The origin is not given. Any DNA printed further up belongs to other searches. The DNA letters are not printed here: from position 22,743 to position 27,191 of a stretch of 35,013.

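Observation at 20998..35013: Candidate T9SS-anchored cohesin-dockerin surface assembly with no recognisable enzymes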

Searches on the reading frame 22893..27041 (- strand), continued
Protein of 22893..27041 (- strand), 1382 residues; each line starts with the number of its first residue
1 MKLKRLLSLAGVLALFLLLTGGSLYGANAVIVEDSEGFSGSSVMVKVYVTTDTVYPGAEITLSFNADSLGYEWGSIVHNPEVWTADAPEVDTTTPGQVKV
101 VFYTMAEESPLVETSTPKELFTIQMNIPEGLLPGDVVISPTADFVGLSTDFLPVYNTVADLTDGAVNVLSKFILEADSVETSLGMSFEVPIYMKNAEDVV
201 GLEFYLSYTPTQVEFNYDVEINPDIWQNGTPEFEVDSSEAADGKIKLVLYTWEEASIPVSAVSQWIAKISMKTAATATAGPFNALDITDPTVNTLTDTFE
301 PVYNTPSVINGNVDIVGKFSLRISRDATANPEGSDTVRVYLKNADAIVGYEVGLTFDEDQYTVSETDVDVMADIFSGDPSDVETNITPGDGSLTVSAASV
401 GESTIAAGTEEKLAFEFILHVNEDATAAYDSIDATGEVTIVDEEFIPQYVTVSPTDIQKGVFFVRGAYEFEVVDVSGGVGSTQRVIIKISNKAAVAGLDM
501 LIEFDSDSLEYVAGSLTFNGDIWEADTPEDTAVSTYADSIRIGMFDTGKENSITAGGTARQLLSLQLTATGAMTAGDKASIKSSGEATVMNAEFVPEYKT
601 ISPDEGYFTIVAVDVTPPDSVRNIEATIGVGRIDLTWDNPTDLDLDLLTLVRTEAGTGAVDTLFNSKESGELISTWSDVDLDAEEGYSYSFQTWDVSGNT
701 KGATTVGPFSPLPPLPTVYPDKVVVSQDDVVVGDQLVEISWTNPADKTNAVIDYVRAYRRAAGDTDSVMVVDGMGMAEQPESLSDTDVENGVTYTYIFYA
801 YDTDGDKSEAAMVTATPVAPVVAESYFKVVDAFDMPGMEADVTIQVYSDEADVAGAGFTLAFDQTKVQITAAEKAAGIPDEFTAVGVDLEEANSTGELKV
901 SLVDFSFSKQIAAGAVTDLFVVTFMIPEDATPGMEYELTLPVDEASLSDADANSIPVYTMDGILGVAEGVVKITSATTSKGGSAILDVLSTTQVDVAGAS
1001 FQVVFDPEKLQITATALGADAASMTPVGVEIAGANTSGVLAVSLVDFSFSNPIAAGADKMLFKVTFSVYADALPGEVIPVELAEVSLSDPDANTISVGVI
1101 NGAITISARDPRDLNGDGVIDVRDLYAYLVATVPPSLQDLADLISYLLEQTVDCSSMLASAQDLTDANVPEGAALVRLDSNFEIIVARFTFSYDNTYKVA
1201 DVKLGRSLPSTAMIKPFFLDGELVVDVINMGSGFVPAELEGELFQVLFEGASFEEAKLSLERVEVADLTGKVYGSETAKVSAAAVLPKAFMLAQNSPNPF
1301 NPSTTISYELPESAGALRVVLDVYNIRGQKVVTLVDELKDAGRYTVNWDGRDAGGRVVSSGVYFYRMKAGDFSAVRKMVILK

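Call 37: search_solved_structures(query=window:22893-27041:-, max_evalue=0.1)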
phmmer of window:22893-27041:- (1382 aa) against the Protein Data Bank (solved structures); distinct sequences matched with E-value up to 0.1: 0.

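Call 66: search_protein_families(library=ncbifam, proteins=[L018:473-3358:+, L019:7538-10450:+, L022:5564-10357:+, L026:7157-10294:+, L045:3-3431:+, L013:566-4306:+, L053:14442-17303:+, L046:1401-5660:+], max_evalue=1e-8)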
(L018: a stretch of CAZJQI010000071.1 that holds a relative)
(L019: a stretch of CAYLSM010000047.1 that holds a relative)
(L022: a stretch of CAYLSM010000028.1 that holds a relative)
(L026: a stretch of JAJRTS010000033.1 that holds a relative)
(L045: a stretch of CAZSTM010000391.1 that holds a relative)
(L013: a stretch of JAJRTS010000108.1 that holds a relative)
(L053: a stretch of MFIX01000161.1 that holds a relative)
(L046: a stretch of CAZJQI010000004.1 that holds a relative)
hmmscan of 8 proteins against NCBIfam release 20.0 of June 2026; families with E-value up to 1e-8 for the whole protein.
L018:473-3358:+ (962 aa): 1 family
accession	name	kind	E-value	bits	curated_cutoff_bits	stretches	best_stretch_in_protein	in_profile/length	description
NF045571.1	HepHepsulflyase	equivalog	3.4e-24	84.8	600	1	379-592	365-595/774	heparin/heparin-sulfate lyase HepB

L019:7538-10450:+ (971 aa): 3 families
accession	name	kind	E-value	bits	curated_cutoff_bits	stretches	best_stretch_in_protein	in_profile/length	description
NF053615.1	SerThrKinAfsKStmc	equivalog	3.3e-29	102.1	1300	2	482-624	664-805/809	protein serine/threonine kinase AfsK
TIGR03300.1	assembly_YfgL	equivalog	3.6e-29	101.6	285.2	2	521-635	64-177/377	outer membrane protein assembly factor BamB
NF008351.0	PRK11138.1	equivalog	4e-23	81.5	423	0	555-637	113-194/394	outer membrane protein assembly factor BamB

L022:5564-10357:+ (1598 aa): 1 family
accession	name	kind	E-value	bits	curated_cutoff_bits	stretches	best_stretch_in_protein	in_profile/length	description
NF033707.1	T9SS_sortase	equivalog_domain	8.9e-09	33.5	420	0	1511-1584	1000-1076/1095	type IX secretion system sortase PorU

L026:7157-10294:+ (1046 aa): 1 family
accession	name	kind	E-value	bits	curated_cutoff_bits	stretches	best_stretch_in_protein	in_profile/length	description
TIGR04183.1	Por_Secre_tail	domain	2e-09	37.3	23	0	964-1043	3-70/72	T9SS type A sorting domain-containing protein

L045:3-3431:+ (1143 aa): 1 family
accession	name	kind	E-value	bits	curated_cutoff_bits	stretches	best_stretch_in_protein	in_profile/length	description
NF052323.1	T9SSA_dep_M6i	equivalog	1.2e-09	36.8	600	0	493-606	758-874/1043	T9SS-dependent M6-like inactivated metalloprotease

L013:566-4306:+ (1247 aa): 1 family
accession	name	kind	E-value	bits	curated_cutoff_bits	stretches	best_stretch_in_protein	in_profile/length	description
TIGR00868.1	hCaCC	subfamily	1.3e-17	62.9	900.85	1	332-438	752-863/863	calcium-activated chloride channel protein 1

L053:14442-17303:+ (954 aa): 0 families

L046:1401-5660:+ (1420 aa): 1 family
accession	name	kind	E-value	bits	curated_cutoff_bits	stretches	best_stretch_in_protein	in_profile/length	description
TIGR04183.1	Por_Secre_tail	domain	1.5e-09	37.7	23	0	1335-1417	3-70/72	T9SS type A sorting domain-containing protein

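Call 85: search_protein_families(library=pfam, max_evalue=0.001, proteins=[L007:60-800:+, L044:4572-7157:+, L016:314-2668:+, L021:6261-8654:+, L014:9092-10915:+, L046:510-1397:+])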
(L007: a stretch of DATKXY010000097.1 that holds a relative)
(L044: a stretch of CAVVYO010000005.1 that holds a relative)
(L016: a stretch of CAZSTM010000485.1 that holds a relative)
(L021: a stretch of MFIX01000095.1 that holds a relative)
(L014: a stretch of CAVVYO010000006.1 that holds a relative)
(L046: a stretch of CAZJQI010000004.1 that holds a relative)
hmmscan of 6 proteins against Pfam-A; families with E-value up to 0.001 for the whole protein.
L007:60-800:+ (247 aa): 2 families
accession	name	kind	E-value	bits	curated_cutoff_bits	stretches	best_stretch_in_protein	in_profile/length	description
PF00963.24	Cohesin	-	4.9e-05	24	24.1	1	44-141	12-114/139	Cohesin domain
PF05345.18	He_PIG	-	0.00024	21.9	24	1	175-245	8-87/96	Putative Ig domain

L044:4572-7157:+ (862 aa): 4 families
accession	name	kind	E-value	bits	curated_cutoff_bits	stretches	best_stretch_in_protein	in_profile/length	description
PF13229.12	Beta_helix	-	1.5e-21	77.1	25.9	1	225-390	9-157/158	Right handed beta helix region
PF05048.19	NosD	-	3.8e-10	40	23.6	1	295-403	70-158/212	Periplasmic copper-binding protein (NosD)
PF00404.24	Dockerin_1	-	3.9e-10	40.2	22.9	1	661-711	1-51/57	Dockerin type I domain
PF13860.13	FlgD_ig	-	6e-09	36.2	27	1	796-847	22-73/79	FlgD Ig-like domain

L016:314-2668:+ (785 aa): 8 families
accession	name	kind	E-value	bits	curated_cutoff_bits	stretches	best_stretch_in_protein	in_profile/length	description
PF13860.13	FlgD_ig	-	4.6e-10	39.8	27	1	715-771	18-74/79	FlgD Ig-like domain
PF22113.1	Mtrc-MtrF_II-IV_dom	-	1.1e-09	38.5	30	1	232-383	5-170/176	Outer membrane cytochrome MtrC/MtrF-like, domains II/IV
PF14522.11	Cytochrome_C7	-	3.1e-09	36.9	24.8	0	230-303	8-67/67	Cytochrome c7 and related cytochrome c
PF13435.11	Cytochrome_C554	-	1.5e-05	26.3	20.8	0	144-190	1-60/84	Cytochrome c554 and c-prime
PF02335.20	Cytochrom_C552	-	6e-05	22.6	24.1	0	422-563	244-371/438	Cytochrome c552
PF18962.6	Por_Secre_tail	-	7e-05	23.5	27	1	701-782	3-74/75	Secretion system C-terminal sorting domain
PF14537.11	Cytochrom_c3_2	-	0.00037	21.3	25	0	232-317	5-69/79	Cytochrome c3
PF00404.24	Dockerin_1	-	0.00081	20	22.9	0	575-623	3-56/57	Dockerin type I domain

L021:6261-8654:+ (798 aa): 1 family
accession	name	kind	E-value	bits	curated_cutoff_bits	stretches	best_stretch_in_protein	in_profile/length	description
PF13860.13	FlgD_ig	-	1.8e-05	25.1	27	1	734-785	24-75/79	FlgD Ig-like domain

L014:9092-10915:+ (608 aa): 2 families
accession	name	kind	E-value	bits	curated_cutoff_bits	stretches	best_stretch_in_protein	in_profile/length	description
PF13860.13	FlgD_ig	-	1.4e-08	35.1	27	1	532-595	11-75/79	FlgD Ig-like domain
PF00404.24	Dockerin_1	-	0.00022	21.8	22.9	1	314-365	2-55/57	Dockerin type I domain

L046:510-1397:+ (296 aa): 3 families
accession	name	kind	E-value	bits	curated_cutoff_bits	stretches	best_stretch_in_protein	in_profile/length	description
PF16656.11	Pur_ac_phosph_N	-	5.2e-08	33.8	30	1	33-118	5-93/93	Purple acid Phosphatase, N-terminal domain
PF00404.24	Dockerin_1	-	7.9e-06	26.4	22.9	1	238-290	1-52/57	Dockerin type I domain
PF00036.39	EF-hand_1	-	0.00017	21.4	25.4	0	269-291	4-26/29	EF hand domain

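Call 86: find_encoding_contigs(protein=P0009, flank=10000, max_places=1)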
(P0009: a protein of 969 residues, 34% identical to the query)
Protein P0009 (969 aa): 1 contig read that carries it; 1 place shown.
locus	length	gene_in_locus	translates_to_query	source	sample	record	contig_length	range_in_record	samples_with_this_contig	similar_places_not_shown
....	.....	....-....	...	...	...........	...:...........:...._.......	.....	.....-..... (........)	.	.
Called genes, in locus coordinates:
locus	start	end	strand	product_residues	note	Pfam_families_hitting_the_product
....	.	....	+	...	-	?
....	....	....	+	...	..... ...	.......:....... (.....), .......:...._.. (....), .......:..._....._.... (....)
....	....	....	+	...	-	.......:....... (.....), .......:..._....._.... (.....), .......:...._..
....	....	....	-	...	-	-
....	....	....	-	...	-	-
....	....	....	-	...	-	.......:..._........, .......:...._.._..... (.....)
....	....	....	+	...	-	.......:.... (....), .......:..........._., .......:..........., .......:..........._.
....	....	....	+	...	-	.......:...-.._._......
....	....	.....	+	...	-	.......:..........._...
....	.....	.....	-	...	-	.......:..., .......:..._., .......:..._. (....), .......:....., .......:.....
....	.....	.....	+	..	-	-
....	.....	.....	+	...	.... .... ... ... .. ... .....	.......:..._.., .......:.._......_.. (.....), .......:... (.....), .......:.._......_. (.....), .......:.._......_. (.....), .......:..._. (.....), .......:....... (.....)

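Call 87: find_encoding_contigs(protein=P0004, flank=10000, max_places=1)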
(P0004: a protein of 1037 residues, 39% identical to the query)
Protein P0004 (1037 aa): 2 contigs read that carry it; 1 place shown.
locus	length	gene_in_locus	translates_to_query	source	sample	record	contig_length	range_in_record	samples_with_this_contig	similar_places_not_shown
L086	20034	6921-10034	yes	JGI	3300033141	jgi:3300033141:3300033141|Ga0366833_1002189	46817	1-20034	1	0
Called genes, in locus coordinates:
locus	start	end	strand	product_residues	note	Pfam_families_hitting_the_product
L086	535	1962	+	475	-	PF00963:Cohesin (weak)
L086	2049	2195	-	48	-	-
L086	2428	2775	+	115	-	-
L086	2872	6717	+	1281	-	PF13585:CHU_C (faint), PF13860:FlgD_ig, PF18962:Por_Secre_tail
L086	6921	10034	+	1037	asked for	PF00963:Cohesin (weak), PF13860:FlgD_ig, PF18962:Por_Secre_tail (weak)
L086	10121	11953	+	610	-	PF00963:Cohesin (weak), PF13860:FlgD_ig, PF18962:Por_Secre_tail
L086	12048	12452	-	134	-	PF12732:YtxH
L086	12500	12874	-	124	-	-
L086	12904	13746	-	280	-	PF02540:NAD_synthase, PF03054:tRNA_Me_trans (faint)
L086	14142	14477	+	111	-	PF14595:Thioredoxin_9 (weak), PF00085:Thioredoxin, PF13098:Thioredoxin_2 (weak)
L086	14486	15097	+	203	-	PF01066:CDP-OH_P_transf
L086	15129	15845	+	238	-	PF02223:Thymidylate_kin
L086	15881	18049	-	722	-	PF01590:GAF, PF13185:GAF_2, PF13492:GAF_3 (weak), PF05157:MshEN, PF00437:T2SSE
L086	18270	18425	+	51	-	-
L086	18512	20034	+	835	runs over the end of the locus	PF13401:AAA_22, PF17032:Zn_ribbon_15 (faint), PF12773:DZR (faint), PF13240:Zn_Ribbon_1 (faint), PF13248:Zn_ribbon_3 (faint), PF24460:DUF7575 (faint)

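Call 88: find_encoding_contigs(protein=P0007, flank=10000, max_places=1)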
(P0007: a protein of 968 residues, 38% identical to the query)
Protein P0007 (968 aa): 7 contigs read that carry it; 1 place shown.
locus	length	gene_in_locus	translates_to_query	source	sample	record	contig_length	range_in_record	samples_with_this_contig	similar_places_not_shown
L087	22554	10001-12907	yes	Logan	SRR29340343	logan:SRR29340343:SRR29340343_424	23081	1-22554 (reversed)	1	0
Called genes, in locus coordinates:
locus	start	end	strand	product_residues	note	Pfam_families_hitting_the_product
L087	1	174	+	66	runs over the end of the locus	-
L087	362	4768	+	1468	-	PF05345:He_PIG (weak), PF05345:He_PIG, PF17963:Big_9 (weak), PF05345:He_PIG, PF17963:Big_9 (weak), PF05345:He_PIG, PF17963:Big_9, PF05345:He_PIG (weak), +7 more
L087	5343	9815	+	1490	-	PF13585:CHU_C (weak), PF13860:FlgD_ig, PF18962:Por_Secre_tail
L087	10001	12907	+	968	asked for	PF18962:Por_Secre_tail (faint), PF00963:Cohesin (weak), PF13585:CHU_C (faint), PF13860:FlgD_ig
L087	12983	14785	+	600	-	PF00963:Cohesin (faint), PF18962:Por_Secre_tail (faint), PF13860:FlgD_ig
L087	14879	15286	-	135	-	PF12732:YtxH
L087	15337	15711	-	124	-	-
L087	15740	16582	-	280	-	PF02540:NAD_synthase, PF03054:tRNA_Me_trans (faint)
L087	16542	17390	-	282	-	PF00795:CN_hydrolase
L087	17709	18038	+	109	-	PF13728:TraF (weak), PF14595:Thioredoxin_9, PF00085:Thioredoxin, PF02966:DIM1 (weak), PF13098:Thioredoxin_2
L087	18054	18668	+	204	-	PF01066:CDP-OH_P_transf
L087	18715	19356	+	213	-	PF02223:Thymidylate_kin, PF13521:AAA_28 (faint)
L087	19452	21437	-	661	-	PF20250:FapA_N, PF03961:FapA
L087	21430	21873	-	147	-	PF00571:CBS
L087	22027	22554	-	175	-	?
